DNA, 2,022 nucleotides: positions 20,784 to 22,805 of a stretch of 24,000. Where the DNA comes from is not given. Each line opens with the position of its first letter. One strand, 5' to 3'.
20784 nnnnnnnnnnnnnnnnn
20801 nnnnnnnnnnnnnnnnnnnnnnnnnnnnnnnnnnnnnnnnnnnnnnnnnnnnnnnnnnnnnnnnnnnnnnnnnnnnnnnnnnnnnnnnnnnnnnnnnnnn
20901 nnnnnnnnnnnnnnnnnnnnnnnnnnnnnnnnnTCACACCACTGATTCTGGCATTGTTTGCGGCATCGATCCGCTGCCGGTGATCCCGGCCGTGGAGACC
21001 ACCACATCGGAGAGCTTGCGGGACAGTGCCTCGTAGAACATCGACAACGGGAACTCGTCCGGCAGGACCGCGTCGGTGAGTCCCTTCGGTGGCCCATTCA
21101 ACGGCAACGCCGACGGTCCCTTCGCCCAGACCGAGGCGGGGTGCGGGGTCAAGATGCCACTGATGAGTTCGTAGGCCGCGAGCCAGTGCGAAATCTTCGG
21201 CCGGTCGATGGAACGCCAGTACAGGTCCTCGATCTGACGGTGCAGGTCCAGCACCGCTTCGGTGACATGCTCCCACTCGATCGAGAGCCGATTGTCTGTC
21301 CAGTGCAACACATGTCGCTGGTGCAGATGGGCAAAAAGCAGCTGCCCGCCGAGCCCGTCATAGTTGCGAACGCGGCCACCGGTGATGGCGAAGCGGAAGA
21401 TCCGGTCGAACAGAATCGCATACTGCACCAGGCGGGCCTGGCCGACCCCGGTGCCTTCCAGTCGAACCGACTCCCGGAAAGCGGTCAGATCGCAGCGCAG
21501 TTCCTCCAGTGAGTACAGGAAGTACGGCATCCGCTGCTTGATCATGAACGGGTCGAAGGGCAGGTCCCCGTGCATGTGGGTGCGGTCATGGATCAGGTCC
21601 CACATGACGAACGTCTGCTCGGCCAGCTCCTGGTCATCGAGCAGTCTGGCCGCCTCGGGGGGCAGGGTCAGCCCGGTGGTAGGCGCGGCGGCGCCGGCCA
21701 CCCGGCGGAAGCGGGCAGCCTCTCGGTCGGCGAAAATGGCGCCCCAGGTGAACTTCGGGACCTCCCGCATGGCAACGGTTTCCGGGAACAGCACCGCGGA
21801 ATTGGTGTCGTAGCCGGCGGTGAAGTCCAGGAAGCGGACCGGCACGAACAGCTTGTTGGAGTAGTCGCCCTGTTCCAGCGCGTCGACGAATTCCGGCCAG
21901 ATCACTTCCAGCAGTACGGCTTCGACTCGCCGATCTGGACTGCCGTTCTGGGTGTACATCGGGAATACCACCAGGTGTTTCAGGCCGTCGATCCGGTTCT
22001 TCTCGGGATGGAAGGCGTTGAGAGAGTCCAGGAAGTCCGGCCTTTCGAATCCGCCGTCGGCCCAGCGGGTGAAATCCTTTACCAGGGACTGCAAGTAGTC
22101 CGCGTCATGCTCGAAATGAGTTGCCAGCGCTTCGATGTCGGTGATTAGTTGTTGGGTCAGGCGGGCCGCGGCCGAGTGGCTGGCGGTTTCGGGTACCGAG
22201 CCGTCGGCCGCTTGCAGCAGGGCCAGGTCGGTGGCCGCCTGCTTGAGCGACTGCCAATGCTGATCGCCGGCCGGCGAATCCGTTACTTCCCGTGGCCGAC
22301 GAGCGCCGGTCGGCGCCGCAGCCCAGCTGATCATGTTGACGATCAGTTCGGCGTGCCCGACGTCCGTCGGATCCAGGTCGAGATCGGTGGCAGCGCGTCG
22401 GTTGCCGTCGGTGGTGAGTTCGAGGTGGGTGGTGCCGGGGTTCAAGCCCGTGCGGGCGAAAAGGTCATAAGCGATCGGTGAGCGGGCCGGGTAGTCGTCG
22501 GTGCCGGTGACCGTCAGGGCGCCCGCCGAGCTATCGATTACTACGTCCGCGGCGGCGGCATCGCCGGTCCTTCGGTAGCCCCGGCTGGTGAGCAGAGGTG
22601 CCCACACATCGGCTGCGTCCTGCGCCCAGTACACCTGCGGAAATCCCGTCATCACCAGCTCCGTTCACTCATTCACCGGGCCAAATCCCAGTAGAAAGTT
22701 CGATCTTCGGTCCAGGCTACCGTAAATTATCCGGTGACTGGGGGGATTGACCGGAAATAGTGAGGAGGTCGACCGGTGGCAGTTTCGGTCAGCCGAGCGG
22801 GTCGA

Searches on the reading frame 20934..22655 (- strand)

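Call 59: search_protein_families(library=pfam, proteins=[window:20934-22655:-], max_evalue=0.00001)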
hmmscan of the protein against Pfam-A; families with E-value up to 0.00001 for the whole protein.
window:20934-22655:- (573 aa): 1 family
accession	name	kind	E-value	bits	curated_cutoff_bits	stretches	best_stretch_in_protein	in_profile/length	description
PF19985.4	DUF6421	-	3.6e-231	767.8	25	1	132-560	2-436/437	Family of unknown function (DUF6421)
